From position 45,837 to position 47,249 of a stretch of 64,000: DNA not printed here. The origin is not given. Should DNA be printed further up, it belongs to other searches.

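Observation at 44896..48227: Second tandem array of three OmcS-like hexaheme paralogs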

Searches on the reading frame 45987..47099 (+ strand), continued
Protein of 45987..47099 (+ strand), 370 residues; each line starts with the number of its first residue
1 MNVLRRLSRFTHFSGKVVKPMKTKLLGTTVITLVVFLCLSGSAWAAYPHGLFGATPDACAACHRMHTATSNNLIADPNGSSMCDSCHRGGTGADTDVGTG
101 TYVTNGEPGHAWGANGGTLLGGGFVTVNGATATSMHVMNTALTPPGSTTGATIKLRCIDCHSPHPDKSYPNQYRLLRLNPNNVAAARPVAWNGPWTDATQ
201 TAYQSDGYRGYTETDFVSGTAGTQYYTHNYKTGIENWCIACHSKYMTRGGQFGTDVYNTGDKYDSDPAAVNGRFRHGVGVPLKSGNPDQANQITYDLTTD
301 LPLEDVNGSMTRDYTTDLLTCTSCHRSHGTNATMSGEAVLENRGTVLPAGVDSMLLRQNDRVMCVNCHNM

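Call 18: search_solved_structures(query=A2, max_evalue=10, show_alignments=3)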
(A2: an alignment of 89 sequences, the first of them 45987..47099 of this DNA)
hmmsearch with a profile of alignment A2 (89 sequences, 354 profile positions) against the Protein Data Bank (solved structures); distinct sequences matched with E-value up to 10: 21.
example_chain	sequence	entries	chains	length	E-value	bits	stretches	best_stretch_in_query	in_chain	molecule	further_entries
6ef8_A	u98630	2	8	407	3.3e-08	36.3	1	44-309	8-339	C-type cytochrome OmcS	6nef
6r2q_A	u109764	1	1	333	4.6e-08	35.9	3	40-76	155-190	Cystathionine beta-synthase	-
9yuq_N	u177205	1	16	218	0.0008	21.9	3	276-347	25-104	Putative multiheme cytochrome c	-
7tfs_A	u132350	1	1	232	0.012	18.1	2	12-158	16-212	Cytochrome c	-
28pb_A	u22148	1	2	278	0.056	15.8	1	40-76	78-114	Cytochrome c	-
4wjy_A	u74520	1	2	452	0.076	15.4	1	221-304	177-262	Cytochrome c-552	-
2rf7_A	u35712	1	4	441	0.12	14.8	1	221-304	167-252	Cytochrome c-552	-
1gu6_A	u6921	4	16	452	0.12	14.8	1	221-304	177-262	CYTOCHROME C552 | Cytochrome c-552 | Cytochrome c nitrite reductase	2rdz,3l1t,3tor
6xkx_p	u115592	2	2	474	0.27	13.6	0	200-232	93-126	Cbb3-type cytochrome c oxidase subunit CcoP,Cytochrome c-type cyt cy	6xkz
8ovc_O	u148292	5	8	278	0.75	12.1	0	128-153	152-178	Cytochrome bc1 complex cytochrome c subunit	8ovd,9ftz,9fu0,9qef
6hwh_M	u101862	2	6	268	0.87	11.9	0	128-153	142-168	Cytochrome bc1 complex cytochrome c subunit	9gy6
6adq_C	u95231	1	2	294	1.1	11.6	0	128-153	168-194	Cytochrome bc1 complex cytochrome c subunit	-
6xkw_p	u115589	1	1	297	1.5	11.2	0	200-232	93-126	Cbb3-type cytochrome c oxidase subunit CcoP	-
3u99_A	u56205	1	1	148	1.6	11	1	139-232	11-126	Diheme cytochrome c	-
8hcr_C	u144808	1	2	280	1.7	10.9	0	133-154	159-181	Cytochrome bc1 complex cytochrome c subunit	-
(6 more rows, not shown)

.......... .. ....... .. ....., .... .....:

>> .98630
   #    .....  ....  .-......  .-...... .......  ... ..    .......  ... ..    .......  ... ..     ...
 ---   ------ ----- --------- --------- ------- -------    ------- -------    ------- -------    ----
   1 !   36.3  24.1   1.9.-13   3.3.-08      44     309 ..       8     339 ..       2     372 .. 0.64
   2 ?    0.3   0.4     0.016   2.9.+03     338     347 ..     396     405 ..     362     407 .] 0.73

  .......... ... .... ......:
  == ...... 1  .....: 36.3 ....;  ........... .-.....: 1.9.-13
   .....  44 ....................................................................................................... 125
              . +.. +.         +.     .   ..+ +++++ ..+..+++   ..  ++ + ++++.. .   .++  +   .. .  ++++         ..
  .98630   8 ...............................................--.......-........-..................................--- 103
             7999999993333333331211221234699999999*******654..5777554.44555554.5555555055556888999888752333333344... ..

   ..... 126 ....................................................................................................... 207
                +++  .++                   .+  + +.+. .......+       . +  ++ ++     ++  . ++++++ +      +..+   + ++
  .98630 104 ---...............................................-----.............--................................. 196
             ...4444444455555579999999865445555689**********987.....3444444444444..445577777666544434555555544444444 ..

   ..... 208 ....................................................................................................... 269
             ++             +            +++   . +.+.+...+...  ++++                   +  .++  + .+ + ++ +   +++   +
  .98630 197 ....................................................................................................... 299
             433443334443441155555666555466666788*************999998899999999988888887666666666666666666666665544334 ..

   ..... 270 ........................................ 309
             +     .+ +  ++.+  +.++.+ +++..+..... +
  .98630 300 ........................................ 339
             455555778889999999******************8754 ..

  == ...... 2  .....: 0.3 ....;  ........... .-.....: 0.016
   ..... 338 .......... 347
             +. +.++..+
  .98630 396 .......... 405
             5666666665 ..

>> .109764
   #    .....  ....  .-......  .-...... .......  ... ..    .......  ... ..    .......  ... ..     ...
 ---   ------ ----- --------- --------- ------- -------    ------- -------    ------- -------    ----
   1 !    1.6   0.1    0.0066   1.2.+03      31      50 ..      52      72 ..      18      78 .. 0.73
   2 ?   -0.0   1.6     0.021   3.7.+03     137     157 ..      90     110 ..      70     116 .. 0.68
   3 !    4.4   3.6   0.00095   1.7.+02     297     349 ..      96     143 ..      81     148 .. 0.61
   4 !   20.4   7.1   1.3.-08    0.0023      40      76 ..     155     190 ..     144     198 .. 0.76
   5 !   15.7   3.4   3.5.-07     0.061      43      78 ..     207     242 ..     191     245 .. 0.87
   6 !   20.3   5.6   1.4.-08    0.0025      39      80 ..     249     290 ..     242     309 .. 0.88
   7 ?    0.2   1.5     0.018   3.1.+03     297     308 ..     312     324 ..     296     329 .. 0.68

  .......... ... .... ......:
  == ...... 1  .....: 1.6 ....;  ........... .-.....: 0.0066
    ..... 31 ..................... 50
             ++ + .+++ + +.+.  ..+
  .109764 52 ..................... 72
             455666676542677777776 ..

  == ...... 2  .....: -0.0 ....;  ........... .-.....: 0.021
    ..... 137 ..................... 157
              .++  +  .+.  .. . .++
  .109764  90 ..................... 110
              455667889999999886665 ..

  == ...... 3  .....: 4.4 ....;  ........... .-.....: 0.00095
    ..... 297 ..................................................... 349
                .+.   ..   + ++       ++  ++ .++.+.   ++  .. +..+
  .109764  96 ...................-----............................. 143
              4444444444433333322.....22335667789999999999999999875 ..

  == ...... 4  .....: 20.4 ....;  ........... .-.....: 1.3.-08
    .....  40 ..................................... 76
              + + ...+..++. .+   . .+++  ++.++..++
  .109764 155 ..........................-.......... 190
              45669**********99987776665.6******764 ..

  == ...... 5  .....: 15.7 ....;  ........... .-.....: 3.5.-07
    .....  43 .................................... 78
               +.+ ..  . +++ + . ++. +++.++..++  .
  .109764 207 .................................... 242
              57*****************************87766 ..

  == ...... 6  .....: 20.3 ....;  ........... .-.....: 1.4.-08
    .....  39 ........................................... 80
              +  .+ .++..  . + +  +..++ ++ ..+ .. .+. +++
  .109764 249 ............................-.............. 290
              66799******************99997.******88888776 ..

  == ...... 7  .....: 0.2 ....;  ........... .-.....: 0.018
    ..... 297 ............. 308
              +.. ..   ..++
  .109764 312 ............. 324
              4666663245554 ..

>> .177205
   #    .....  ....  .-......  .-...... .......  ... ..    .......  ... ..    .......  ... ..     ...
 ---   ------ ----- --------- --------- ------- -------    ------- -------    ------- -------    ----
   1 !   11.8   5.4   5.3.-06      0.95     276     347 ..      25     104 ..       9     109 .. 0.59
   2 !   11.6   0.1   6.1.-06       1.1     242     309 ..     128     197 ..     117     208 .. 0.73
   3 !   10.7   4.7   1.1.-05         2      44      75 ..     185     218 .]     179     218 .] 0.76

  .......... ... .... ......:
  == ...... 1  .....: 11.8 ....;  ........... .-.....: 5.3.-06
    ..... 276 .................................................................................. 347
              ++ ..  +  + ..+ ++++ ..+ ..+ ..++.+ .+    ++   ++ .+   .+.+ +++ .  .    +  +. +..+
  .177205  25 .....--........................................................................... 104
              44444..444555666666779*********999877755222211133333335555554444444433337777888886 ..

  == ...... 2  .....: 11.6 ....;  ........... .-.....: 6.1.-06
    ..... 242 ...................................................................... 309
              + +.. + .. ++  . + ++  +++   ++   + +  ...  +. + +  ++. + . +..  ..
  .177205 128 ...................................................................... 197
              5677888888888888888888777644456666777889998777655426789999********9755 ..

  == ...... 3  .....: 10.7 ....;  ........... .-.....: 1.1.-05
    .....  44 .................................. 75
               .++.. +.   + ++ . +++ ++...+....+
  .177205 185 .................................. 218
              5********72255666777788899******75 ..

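Call 25: predict_structure(alignment_id=A2)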
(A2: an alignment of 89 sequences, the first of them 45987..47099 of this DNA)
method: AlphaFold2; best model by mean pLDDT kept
length: 370 residues; sequences in the alignment: 89
mean_pLDDT: 75.2   pTM: 0.74
mean pLDDT of the five models: 75.2, 72.8, 69.9, 69.8, 67.5
residues with pLDDT >= 90: 80; 70-90: 165; 50-70: 94; < 50: 31
segments of 3 or more residues with pLDDT < 50: 1-4, 43-51, 67-69, 71-73
pLDDT, mean of each block of 10 residues (from residue 1): 50 52 88 86 45 53 52 58 83 89 82 84 92 92 82 90 82 88 90 59 56 68 57 89 74 62 63 68 80 81 76 79 91 91 81 89 77
secondary structure, 60 per line:
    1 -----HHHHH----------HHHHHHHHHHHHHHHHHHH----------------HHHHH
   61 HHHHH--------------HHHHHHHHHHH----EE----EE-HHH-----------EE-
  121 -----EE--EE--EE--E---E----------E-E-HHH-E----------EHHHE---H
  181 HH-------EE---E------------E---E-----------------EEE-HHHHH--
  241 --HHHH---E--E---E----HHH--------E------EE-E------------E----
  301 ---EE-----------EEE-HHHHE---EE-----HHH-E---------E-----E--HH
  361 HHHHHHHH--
elements in order: H6-10 H21-39 H56-65 H80-90 E230-232 H234-238 H243-246 E317-319 H321-324 H359-368

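Call 29: fold_search(model_id=the predicted structure, library=pdb)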
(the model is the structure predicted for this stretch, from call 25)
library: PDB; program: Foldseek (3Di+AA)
matches with E <= 10: 0; with E <= 0.001: 0
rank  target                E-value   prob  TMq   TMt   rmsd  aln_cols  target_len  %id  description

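Call 48: find_encoding_contigs(protein=P0058, flank=10000, max_places=1)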
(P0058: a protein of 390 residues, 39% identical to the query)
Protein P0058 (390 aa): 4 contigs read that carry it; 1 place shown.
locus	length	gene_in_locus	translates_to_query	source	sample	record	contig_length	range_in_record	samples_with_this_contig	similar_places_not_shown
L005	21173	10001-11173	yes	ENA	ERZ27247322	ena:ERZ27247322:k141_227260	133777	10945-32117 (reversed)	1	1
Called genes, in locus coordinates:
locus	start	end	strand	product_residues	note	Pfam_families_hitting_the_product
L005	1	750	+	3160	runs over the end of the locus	PF12245:Big_3_2 (faint), PF19077:Big_13 (faint), PF00041:fn3 (faint), PF13205:Big_5, PF09699:Paired_CXXCH_1 (faint), PF14522:Cytochrome_C7 (faint), PF14537:Cytochrom_c3_2 (faint)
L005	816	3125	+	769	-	PF09699:Paired_CXXCH_1 (faint)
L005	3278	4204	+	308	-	PF09459:EB_dh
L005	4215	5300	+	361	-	PF09459:EB_dh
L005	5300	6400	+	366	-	PF09459:EB_dh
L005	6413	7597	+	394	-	PF09459:EB_dh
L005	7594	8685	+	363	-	PF09459:EB_dh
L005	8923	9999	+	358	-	PF09699:Paired_CXXCH_1 (weak), PF14522:Cytochrome_C7 (faint), PF14537:Cytochrom_c3_2 (faint), PF22113:Mtrc-MtrF_II-IV_dom (faint)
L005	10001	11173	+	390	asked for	PF14522:Cytochrome_C7 (faint), PF09699:Paired_CXXCH_1 (faint), PF14537:Cytochrom_c3_2 (faint), PF22113:Mtrc-MtrF_II-IV_dom (faint)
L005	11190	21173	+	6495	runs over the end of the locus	PF12245:Big_3_2 (faint), PF19077:Big_13 (faint), PF13205:Big_5, PF10102:DUF2341, PF04041:Glyco_hydro_130 (weak), PF13205:Big_5, PF10102:DUF2341, PF10102:DUF2341, +2 more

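Call 49: find_encoding_contigs(protein=P0061, flank=10000, max_places=1)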
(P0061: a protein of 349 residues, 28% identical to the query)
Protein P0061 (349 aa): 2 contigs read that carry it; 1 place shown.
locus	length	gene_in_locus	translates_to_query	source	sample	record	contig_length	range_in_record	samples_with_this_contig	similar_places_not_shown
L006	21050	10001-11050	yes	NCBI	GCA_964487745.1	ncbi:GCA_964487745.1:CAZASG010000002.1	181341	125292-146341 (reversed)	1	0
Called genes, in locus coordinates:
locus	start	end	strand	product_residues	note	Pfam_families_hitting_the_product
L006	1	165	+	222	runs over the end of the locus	PF00072:Response_reg, PF00196:GerE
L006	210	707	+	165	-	-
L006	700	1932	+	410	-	PF14522:Cytochrome_C7 (faint), PF22113:Mtrc-MtrF_II-IV_dom (faint), PF09699:Paired_CXXCH_1 (faint), PF14537:Cytochrom_c3_2 (weak)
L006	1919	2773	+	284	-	PF01292:Ni_hydr_CYTB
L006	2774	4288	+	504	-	PF03264:Cytochrom_NNT, PF14522:Cytochrome_C7 (faint)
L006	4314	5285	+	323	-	PF23914:TPR_CcmH_CycH (faint), PF13371:TPR_9 (faint), PF13432:TPR_16 (weak), PF13424:TPR_12 (weak), PF13181:TPR_8 (weak), PF13414:TPR_11 (weak), PF14559:TPR_19, PF07719:TPR_2 (weak), +8 more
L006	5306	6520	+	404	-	-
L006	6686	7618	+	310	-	PF14537:Cytochrom_c3_2 (faint), PF14522:Cytochrome_C7 (faint), PF02335:Cytochrom_C552 (faint), PF09699:Paired_CXXCH_1, PF22113:Mtrc-MtrF_II-IV_dom (faint)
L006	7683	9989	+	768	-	PF09699:Paired_CXXCH_1 (weak), PF14522:Cytochrome_C7 (faint), PF14537:Cytochrom_c3_2 (faint), PF09699:Paired_CXXCH_1 (weak)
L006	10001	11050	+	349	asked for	PF14522:Cytochrome_C7 (faint), PF09699:Paired_CXXCH_1, PF22113:Mtrc-MtrF_II-IV_dom (weak)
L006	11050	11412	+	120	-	-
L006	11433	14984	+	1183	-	PF03422:CBM_6, PF16990:CBM_35, PF18099:CBM_35_2 (weak), PF22704:CBM13-like (weak), PF09699:Paired_CXXCH_1 (weak), PF14522:Cytochrome_C7 (faint), PF14537:Cytochrom_c3_2 (faint), PF22113:Mtrc-MtrF_II-IV_dom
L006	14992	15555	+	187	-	PF09699:Paired_CXXCH_1 (weak)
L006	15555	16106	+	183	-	-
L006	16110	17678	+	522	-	-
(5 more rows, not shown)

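Call 50: find_encoding_contigs(protein=P0079, flank=10000, max_places=1)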
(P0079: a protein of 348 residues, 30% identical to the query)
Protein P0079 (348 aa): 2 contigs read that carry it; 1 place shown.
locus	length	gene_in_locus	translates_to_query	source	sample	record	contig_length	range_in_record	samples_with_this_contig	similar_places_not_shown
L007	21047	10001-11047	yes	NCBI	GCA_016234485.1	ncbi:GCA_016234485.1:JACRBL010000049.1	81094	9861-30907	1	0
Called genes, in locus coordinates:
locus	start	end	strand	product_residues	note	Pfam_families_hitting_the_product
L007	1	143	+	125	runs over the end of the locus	-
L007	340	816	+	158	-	PF00027:cNMP_binding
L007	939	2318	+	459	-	PF09699:Paired_CXXCH_1 (faint), PF22113:Mtrc-MtrF_II-IV_dom (faint), PF14522:Cytochrome_C7 (faint), PF14537:Cytochrom_c3_2 (weak)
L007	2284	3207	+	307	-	PF01292:Ni_hydr_CYTB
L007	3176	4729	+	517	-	PF03264:Cytochrom_NNT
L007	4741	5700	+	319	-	PF14559:TPR_19 (weak), PF25063:ARM_TT21_C, PF12895:ANAPC3, PF13424:TPR_12, PF13414:TPR_11, PF13432:TPR_16, PF14559:TPR_19, PF13414:TPR_11, +21 more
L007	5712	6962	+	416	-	-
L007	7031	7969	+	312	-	PF14522:Cytochrome_C7 (faint), PF09699:Paired_CXXCH_1, PF22113:Mtrc-MtrF_II-IV_dom (faint), PF09699:Paired_CXXCH_1 (weak)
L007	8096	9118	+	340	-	PF14522:Cytochrome_C7 (faint), PF14537:Cytochrom_c3_2 (faint), PF09699:Paired_CXXCH_1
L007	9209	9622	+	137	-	PF10604:Polyketide_cyc2, PF06240:COXG (weak), PF03364:Polyketide_cyc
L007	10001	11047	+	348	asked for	PF14522:Cytochrome_C7 (faint), PF14537:Cytochrom_c3_2 (faint), PF09699:Paired_CXXCH_1, PF22113:Mtrc-MtrF_II-IV_dom (faint)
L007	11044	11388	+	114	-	-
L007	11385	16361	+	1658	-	PF22148:Fervidolysin_NPro-like (weak), PF00082:Peptidase_S8, PF09699:Paired_CXXCH_1 (faint), PF14522:Cytochrome_C7 (faint), PF14537:Cytochrom_c3_2 (faint), PF22113:Mtrc-MtrF_II-IV_dom (weak)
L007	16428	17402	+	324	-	PF02085:Cytochrom_CIII (faint), PF14537:Cytochrom_c3_2 (faint), PF14522:Cytochrome_C7 (faint), PF09699:Paired_CXXCH_1 (faint), PF13435:Cytochrome_C554 (faint)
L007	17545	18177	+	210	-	PF12838:Fer4_7 (weak), PF13187:Fer4_9 (weak), PF13237:Fer4_10 (weak), PF13247:Fer4_11, PF12797:Fer4_2 (weak), PF00037:Fer4 (weak), PF12837:Fer4_6 (weak), PF12838:Fer4_7 (weak), +2 more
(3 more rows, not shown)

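Call 55: find_encoding_contigs(protein=P0004, flank=10000, max_places=1)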
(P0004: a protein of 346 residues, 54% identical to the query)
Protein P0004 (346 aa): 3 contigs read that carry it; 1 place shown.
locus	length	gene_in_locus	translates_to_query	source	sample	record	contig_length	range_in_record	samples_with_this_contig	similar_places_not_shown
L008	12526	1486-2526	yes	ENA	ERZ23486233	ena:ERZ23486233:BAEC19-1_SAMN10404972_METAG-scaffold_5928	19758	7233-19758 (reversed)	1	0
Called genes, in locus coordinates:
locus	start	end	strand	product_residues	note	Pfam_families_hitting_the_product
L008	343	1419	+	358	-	PF14537:Cytochrom_c3_2 (faint), PF09699:Paired_CXXCH_1, PF14522:Cytochrome_C7 (faint), PF22113:Mtrc-MtrF_II-IV_dom (faint)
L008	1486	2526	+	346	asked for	PF14522:Cytochrome_C7 (faint), PF14537:Cytochrom_c3_2 (faint), PF22113:Mtrc-MtrF_II-IV_dom (faint), PF09699:Paired_CXXCH_1 (faint)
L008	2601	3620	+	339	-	PF22113:Mtrc-MtrF_II-IV_dom (faint), PF09699:Paired_CXXCH_1 (faint)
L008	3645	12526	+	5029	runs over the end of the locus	PF12245:Big_3_2 (faint), PF13750:Big_3_3 (faint), PF13205:Big_5, PF10102:DUF2341, PF13205:Big_5, PF10102:DUF2341, PF17957:Big_7 (weak), PF19077:Big_13 (weak), +4 more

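Call 56: find_encoding_contigs(protein=P0020, flank=10000, max_places=1)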
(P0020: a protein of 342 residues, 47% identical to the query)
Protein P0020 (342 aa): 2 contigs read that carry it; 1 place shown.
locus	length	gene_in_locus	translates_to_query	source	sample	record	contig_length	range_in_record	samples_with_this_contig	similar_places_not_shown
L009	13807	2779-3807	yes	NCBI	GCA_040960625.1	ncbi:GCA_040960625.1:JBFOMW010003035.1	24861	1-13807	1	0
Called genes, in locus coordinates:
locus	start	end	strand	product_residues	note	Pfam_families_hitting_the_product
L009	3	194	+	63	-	?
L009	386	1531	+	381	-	PF09699:Paired_CXXCH_1, PF14522:Cytochrome_C7 (faint), PF22113:Mtrc-MtrF_II-IV_dom (faint)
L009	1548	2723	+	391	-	PF14522:Cytochrome_C7 (faint), PF09699:Paired_CXXCH_1 (weak), PF14537:Cytochrom_c3_2 (faint), PF22113:Mtrc-MtrF_II-IV_dom (faint)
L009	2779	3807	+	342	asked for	PF14522:Cytochrome_C7 (faint), PF14537:Cytochrom_c3_2 (faint), PF09699:Paired_CXXCH_1 (weak), PF22113:Mtrc-MtrF_II-IV_dom (weak)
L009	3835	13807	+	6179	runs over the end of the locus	PF13205:Big_5, PF10102:DUF2341, PF04041:Glyco_hydro_130 (weak), PF13205:Big_5, PF10102:DUF2341, PF17957:Big_7 (weak), PF09699:Paired_CXXCH_1 (weak), PF10102:DUF2341, +6 more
